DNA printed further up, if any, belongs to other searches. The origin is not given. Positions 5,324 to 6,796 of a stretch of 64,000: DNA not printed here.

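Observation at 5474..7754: rtcB RNA ligase in a mobile element, preceded by two uncharacterised ORFs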

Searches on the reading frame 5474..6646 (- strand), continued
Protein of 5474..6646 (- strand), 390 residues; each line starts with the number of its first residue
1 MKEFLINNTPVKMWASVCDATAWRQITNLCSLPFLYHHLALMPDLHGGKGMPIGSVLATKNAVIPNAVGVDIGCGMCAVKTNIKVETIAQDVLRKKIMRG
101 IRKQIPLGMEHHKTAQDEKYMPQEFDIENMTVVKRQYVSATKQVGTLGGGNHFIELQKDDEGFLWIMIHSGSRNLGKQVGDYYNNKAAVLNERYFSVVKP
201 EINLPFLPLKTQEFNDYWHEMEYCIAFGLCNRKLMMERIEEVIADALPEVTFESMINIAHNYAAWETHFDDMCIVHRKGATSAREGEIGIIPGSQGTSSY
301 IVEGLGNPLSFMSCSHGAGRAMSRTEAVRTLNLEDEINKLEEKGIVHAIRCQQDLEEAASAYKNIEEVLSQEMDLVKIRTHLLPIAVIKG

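Call 42: find_homologous_proteins(query=window:5474-6646:-, max_evalue=1e-30)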
Query window:5474-6646:- (390 aa): 8000 proteins with E <= 1e-30 among 8000 candidates; the best 120 are listed.
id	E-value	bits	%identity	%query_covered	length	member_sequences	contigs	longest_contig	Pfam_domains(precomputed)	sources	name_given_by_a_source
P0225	1.3e-252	855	95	100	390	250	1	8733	PF01139.23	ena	-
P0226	9.6e-233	790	86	100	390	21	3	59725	PF01139.23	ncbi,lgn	-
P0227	3.8e-228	775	84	100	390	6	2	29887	PF01139.23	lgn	-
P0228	1.9e-227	773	85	100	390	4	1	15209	PF01139.23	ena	-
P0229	3.5e-227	772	85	100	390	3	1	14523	PF01139.23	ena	-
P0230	1.4e-225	766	83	100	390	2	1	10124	PF01139.23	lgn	-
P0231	1.4e-225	766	83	100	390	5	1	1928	PF01139.23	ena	-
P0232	1.9e-225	766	84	100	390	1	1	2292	PF01139.23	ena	-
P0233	4.9e-225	765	83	100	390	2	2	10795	PF01139.23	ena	-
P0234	5.0e-225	765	84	100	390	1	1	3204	PF01139.23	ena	-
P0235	6.7e-225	764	83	100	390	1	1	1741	PF01139.23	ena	-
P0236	1.3e-224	763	83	100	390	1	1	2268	PF01139.23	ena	-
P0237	1.3e-224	763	83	100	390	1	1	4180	PF01139.23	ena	-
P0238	1.3e-224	763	83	100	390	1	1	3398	PF01139.23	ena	-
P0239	1.7e-224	763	83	100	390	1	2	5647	PF01139.23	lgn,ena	-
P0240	1.8e-224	763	83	100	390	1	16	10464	PF01139.23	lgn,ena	-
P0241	1.8e-224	763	83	100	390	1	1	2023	PF01139.23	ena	-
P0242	1.8e-224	763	83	100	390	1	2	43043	PF01139.23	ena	-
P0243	2.4e-224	762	83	100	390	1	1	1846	PF01139.23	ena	-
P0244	2.5e-224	762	83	100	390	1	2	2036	PF01139.23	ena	-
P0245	2.7e-224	762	83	100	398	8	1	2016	PF01139.23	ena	-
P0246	3.3e-224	762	83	100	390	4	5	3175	PF01139.23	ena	-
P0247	3.3e-224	762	83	100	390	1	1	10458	PF01139.23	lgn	-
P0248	3.4e-224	762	83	100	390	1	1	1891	PF01139.23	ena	-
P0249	4.5e-224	761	83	100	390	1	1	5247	PF01139.23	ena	-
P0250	4.6e-224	761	83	100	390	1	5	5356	PF01139.23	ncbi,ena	-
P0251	4.6e-224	761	83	100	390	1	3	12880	PF01139.23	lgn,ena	-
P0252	4.6e-224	761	83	100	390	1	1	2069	PF01139.23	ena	-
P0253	4.6e-224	761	83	100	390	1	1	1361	PF01139.23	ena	-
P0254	4.6e-224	761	83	100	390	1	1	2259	PF01139.23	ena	-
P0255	4.7e-224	761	83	100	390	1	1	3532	PF01139.23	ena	-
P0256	6.3e-224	761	83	100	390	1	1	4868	PF01139.23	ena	-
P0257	6.5e-224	761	83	100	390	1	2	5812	PF01139.23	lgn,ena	-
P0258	6.5e-224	761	83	100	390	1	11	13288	PF01139.23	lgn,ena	-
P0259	8.6e-224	760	83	100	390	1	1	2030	PF01139.23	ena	-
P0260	1.1e-223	760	83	100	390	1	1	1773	PF01139.23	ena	-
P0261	1.5e-223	760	82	100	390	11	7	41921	PF01139.23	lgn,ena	-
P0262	1.6e-223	760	83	100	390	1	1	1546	PF01139.23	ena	-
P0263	1.7e-223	760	83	100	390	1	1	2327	PF01139.23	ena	-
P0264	1.8e-223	759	83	100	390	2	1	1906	PF01139.23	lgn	-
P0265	2.3e-223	759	83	100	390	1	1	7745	PF01139.23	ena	-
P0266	4.1e-223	758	83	100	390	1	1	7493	PF01139.23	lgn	-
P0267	4.5e-223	758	83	100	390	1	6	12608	PF01139.23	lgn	-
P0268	4.5e-223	758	82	100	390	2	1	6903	PF01139.23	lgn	-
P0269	6.0e-223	758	82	100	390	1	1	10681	PF01139.23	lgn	-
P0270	1.2e-222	757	82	100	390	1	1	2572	PF01139.23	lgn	-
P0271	1.6e-222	756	82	100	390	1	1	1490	PF01139.23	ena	-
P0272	1.6e-222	756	82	100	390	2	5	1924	PF01139.23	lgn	-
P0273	1.6e-222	756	82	100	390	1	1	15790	PF01139.23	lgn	-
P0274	3.0e-222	755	82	100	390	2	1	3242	PF01139.23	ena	-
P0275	3.1e-222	755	82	100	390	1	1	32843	PF01139.23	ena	-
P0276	4.3e-222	755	82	100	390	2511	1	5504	PF01139.23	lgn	-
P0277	5.7e-222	754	82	100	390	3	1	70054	PF01139.23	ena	-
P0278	5.8e-222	754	82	100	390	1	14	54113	PF01139.23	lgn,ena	-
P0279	1.6e-221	753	82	100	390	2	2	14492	PF01139.23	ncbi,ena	-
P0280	2.0e-221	753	82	100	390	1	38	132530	PF01139.23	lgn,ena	-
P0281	2.1e-221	753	82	100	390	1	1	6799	PF01139.23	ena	-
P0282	5.3e-221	751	82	100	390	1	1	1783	PF01139.23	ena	-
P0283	1.0e-220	750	82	100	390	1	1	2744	PF01139.23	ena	-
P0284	1.4e-220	750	82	100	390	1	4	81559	PF01139.23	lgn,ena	-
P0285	2.0e-220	749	82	100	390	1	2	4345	PF01139.23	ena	-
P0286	7.5e-219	744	84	97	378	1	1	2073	PF01139.23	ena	-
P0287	2.0e-218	743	83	97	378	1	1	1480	PF01139.23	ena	-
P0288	4.2e-218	742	81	100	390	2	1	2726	PF01139.23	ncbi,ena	-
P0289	2.2e-214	729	79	100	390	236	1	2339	PF01139.23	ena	-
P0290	6.1e-209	712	77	100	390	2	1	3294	PF01139.23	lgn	-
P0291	3.1e-204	696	76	100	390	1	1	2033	PF01139.23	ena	-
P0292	2.0e-202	690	78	97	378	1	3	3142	PF01139.23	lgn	-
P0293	1.8e-200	684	84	89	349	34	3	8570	PF01139.23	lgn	-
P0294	4.7e-199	679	72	100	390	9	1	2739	PF01139.23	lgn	-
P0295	3.3e-198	676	83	88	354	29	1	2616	PF01139.23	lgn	-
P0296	4.3e-198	676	74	100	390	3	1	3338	PF01139.23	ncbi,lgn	-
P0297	2.5e-197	673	75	100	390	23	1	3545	PF01139.23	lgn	-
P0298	6.0e-197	672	72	100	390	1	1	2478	PF01139.23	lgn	-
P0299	6.2e-197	672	74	100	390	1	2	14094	PF01139.23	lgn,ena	-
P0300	3.1e-196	670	74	100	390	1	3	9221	PF01139.23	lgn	-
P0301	1.5e-195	667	74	100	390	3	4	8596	PF01139.23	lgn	-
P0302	1.5e-195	667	82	87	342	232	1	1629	PF01139.23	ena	-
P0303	8.5e-195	665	74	99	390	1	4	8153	PF01139.23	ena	-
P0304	1.0e-194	665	74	100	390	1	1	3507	PF01139.23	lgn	-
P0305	1.2e-194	665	74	99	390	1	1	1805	PF01139.23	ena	-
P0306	2.6e-194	663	73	100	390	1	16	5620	PF01139.23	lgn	-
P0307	4.6e-194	663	74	100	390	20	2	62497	PF01139.23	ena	-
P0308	5.9e-194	662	73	99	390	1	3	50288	PF01139.23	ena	-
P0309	7.7e-194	662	74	99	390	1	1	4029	PF01139.23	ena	-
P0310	8.0e-194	662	74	99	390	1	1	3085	PF01139.23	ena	-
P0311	8.2e-194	662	74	99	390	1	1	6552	PF01139.23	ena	-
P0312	1.1e-193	661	74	99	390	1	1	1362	PF01139.23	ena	-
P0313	1.1e-193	661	74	99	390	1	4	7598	PF01139.23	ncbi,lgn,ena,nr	ncbi:MAG: RtcB family protein [Muribaculaceae bacterium]|nr:RtcB family protein [Muribaculaceae bact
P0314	1.1e-193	661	74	99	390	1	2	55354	PF01139.23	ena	-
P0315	1.5e-193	661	74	99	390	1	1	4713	PF01139.23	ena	-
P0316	2.9e-193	660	73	99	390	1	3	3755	PF01139.23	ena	-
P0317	4.0e-193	660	73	99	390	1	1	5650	PF01139.23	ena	-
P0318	4.1e-193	659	74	99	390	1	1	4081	PF01139.23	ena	-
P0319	5.6e-193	659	74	99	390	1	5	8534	PF01139.23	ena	-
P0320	5.8e-193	659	74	99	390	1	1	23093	PF01139.23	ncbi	-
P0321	6.7e-193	659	72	100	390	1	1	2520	PF01139.23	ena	-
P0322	6.9e-193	659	74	100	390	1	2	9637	PF01139.23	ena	-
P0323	7.4e-193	659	73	99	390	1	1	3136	PF01139.23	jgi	-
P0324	7.6e-193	659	73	99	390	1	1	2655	PF01139.23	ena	-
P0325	7.7e-193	659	74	99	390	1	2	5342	PF01139.23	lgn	-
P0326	7.8e-193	659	74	99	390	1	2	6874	PF01139.23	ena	-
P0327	8.0e-193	659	72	100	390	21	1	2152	PF01139.23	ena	-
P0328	8.9e-193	658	73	100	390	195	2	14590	PF01139.23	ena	-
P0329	1.0e-192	658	73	99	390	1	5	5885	PF01139.23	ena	-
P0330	1.1e-192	658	74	99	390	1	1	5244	PF01139.23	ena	-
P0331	1.1e-192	658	74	99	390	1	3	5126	PF01139.23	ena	-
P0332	1.1e-192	658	73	99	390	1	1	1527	PF01139.23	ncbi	-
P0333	1.5e-192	658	73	99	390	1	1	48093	PF01139.23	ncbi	-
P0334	1.5e-192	658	73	99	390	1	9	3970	PF01139.23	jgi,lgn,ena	jgi:tRNA-splicing ligase RtcB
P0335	1.5e-192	658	74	99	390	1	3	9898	PF01139.23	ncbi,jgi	jgi:tRNA-splicing ligase RtcB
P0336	1.5e-192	658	73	99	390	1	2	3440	PF01139.23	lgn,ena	-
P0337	1.5e-192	658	73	99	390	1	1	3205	PF01139.23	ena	-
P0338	1.5e-192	658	74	99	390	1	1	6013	PF01139.23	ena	-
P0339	1.5e-192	658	74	99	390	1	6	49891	PF01139.23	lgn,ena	-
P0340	1.6e-192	658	74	100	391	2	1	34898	PF01139.23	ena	-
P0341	1.8e-192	657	73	100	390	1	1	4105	PF01139.23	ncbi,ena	-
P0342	2.0e-192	657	73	99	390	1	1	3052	PF01139.23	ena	-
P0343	2.0e-192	657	73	99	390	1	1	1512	PF01139.23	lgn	-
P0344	2.1e-192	657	73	99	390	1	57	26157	PF01139.23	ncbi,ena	-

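Call 43: find_encoding_contigs(protein=P0280, flank=8000, max_places=4)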
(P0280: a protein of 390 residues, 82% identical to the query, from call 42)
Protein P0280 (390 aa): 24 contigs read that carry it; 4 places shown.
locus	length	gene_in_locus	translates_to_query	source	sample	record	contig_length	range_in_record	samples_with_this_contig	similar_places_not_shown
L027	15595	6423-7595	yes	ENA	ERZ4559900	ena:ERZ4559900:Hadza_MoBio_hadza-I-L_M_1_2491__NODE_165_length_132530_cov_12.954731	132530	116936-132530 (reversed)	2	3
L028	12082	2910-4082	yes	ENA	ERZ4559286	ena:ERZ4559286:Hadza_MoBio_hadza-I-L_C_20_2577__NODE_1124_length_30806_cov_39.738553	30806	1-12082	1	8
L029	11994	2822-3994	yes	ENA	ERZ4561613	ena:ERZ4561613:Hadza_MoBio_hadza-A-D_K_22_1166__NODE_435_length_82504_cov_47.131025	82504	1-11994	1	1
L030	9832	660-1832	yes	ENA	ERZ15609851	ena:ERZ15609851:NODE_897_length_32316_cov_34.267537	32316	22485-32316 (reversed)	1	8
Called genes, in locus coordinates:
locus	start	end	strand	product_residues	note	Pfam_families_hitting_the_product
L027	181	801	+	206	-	PF14059:DUF4251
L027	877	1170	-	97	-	-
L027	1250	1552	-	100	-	PF13657:Couple_hipA (weak)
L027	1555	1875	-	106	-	PF13560:HTH_31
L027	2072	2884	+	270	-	PF01183:Glyco_hydro_25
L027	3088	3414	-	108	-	-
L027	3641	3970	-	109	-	-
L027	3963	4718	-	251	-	PF02110:HK, PF01256:Carb_kinase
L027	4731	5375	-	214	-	-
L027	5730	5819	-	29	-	-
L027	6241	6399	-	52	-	-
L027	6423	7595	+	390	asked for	PF01139:RtcB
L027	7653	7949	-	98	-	PF13443:HTH_26 (weak)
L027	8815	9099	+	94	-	-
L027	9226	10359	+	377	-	PF25200:DUF7833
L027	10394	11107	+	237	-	-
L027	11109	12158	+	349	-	-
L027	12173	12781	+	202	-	-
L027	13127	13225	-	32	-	-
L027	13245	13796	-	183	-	-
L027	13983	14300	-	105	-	-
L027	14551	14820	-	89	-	-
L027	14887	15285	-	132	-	-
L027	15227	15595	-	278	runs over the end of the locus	-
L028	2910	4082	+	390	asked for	PF01139:RtcB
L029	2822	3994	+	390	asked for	PF01139:RtcB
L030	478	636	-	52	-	-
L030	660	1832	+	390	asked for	PF01139:RtcB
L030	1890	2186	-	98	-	PF13443:HTH_26 (weak)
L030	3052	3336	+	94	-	-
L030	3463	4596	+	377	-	PF25200:DUF7833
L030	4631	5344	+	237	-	-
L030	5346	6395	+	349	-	-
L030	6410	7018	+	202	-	-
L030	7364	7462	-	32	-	-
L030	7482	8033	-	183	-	-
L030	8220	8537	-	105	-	-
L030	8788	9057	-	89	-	-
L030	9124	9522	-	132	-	-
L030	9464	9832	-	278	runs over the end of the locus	-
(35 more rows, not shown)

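Call 44: find_encoding_contigs(protein=P0226, flank=8000, max_places=3)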
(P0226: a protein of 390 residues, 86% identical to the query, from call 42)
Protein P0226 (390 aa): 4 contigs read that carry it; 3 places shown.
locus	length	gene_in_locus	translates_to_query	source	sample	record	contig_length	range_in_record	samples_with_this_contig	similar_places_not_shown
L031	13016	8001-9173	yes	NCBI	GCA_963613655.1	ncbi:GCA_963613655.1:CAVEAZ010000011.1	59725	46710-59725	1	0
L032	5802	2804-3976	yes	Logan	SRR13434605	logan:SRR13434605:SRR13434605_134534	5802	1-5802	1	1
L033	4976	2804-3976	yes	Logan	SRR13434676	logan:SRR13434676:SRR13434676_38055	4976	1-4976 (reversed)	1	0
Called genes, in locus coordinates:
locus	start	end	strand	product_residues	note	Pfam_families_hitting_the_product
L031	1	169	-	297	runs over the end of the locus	PF02588:YitT_membrane, PF10035:DUF2179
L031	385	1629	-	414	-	PF03315:SDH_beta, PF03313:SDH_alpha, PF03315:SDH_beta (weak)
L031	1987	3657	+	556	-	PF04616:Glyco_hydro_43, PF17851:GH43_C2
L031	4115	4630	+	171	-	-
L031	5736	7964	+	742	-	-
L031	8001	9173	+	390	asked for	PF01139:RtcB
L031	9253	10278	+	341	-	PF13280:WYL, PF25583:WCX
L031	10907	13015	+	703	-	?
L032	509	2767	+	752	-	-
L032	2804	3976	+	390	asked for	PF01139:RtcB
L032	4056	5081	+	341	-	PF13280:WYL, PF25583:WCX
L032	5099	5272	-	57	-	-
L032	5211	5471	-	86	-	-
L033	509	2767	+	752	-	-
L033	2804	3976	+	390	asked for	PF01139:RtcB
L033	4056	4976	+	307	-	?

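Call 54: search_protein_families(library=pfam, proteins=[L031:5736-7964:+, L031:9253-10278:+, L031:4115-4630:+, L031:10907-13015:+], max_evalue=0.01)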
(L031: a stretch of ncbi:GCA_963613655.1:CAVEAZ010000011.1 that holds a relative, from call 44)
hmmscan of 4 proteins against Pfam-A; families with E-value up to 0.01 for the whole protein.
L031:5736-7964:+ (742 aa): 2 families
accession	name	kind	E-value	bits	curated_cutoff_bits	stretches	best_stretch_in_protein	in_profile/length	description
PF14447.12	Prok-RING_4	-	7.5e-05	23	27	1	101-134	5-38/46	Prokaryotic RING finger family 4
PF24166.1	DUF7410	-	0.0022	18.3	27.5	1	129-141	1-13/22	Domain of unknown function (DUF7410)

L031:9253-10278:+ (341 aa): 2 families
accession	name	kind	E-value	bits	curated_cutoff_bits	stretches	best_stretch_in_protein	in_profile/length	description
PF13280.12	WYL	-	7.2e-09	36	21.8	1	156-222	3-69/70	WYL domain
PF25583.1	WCX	-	1.5e-08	35.3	23.9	1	254-332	2-76/76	WCX domain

L031:4115-4630:+ (171 aa): 0 families

L031:10907-13015:+ (703 aa): 2 families
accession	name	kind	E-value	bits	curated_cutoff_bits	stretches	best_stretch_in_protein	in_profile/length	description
PF18825.6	LPD13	-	3.5e-42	144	27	1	128-264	3-139/139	Large polyvalent protein-associated domain 13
PF18819.6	MuF_C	-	2.6e-13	50.4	27.6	1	571-662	5-99/103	Phage MuF-C-terminal domain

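Call 55: search_solved_structures(query=window:5474-6646:-, max_evalue=1e-10, show_alignments=2)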
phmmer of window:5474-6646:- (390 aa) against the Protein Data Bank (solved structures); distinct sequences matched with E-value up to 1e-10: 9.
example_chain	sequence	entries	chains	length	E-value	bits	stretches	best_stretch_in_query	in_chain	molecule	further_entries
1uc2_A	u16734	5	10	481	3e-37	131.6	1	135-390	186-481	hypothetical protein PH1602 | tRNA-splicing ligase RtcB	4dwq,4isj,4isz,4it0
4dwr_B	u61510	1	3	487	3.1e-37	131.5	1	135-390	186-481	tRNA-splicing ligase RtcB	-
7lfq_A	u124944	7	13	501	3.7e-37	131.3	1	135-390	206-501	RNA-splicing ligase RtcB | tRNA-splicing ligase RtcB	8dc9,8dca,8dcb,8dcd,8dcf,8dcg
2epg_A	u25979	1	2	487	1.5e-35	126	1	132-390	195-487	Hypothetical protein TTHA1785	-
9i8v_C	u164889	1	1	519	2.1e-32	115.6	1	140-390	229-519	RNA-splicing ligase RtcB homolog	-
8odo_A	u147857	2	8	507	2.5e-32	115.3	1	138-390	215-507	RNA-splicing ligase RtcB homolog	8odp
7p3b_A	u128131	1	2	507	2.5e-32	115.3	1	138-390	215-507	RNA-splicing ligase RtcB homolog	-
8orj_A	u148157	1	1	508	2.6e-32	115.3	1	138-390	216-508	RNA-splicing ligase RtcB homolog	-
8btt_A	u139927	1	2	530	3.3e-32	115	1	138-390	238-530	RNA-splicing ligase RtcB homolog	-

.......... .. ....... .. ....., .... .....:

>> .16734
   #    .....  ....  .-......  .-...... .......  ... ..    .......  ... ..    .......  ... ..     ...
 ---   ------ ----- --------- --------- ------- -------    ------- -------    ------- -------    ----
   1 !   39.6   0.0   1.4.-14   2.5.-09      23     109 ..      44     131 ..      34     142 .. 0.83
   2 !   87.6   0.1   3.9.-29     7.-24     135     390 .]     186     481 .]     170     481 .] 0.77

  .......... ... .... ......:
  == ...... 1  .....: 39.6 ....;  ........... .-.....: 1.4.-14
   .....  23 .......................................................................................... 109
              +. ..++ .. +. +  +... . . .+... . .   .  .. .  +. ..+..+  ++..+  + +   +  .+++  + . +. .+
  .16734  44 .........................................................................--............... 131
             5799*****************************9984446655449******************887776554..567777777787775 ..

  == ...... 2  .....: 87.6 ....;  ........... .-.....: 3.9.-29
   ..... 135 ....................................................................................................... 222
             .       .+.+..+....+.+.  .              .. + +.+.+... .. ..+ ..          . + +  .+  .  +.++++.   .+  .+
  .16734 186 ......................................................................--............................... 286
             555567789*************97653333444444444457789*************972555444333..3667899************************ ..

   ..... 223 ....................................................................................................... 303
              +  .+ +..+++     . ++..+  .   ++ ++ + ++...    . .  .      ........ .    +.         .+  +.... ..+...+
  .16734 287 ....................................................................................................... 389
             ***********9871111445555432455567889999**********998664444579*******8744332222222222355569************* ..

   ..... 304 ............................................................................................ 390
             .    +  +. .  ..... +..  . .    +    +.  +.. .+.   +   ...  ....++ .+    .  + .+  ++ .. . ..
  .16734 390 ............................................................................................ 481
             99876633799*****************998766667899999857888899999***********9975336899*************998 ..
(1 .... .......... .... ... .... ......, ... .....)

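Call 69: search_protein_families(library=ncbifam, proteins=[L031:9253-10278:+, L031:5736-7964:+], max_evalue=0.01)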
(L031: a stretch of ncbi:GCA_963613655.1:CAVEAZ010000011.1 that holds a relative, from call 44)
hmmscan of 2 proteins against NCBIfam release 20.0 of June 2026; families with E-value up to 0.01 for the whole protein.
L031:9253-10278:+ (341 aa): 0 families

L031:5736-7964:+ (742 aa): 1 family
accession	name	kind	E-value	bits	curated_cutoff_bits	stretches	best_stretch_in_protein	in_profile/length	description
NF041916.1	RING_SCO0854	equivalog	2.2e-41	141.9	600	2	348-678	385-711/842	MXAN_6230/SCO0854 family RING domain-containing protein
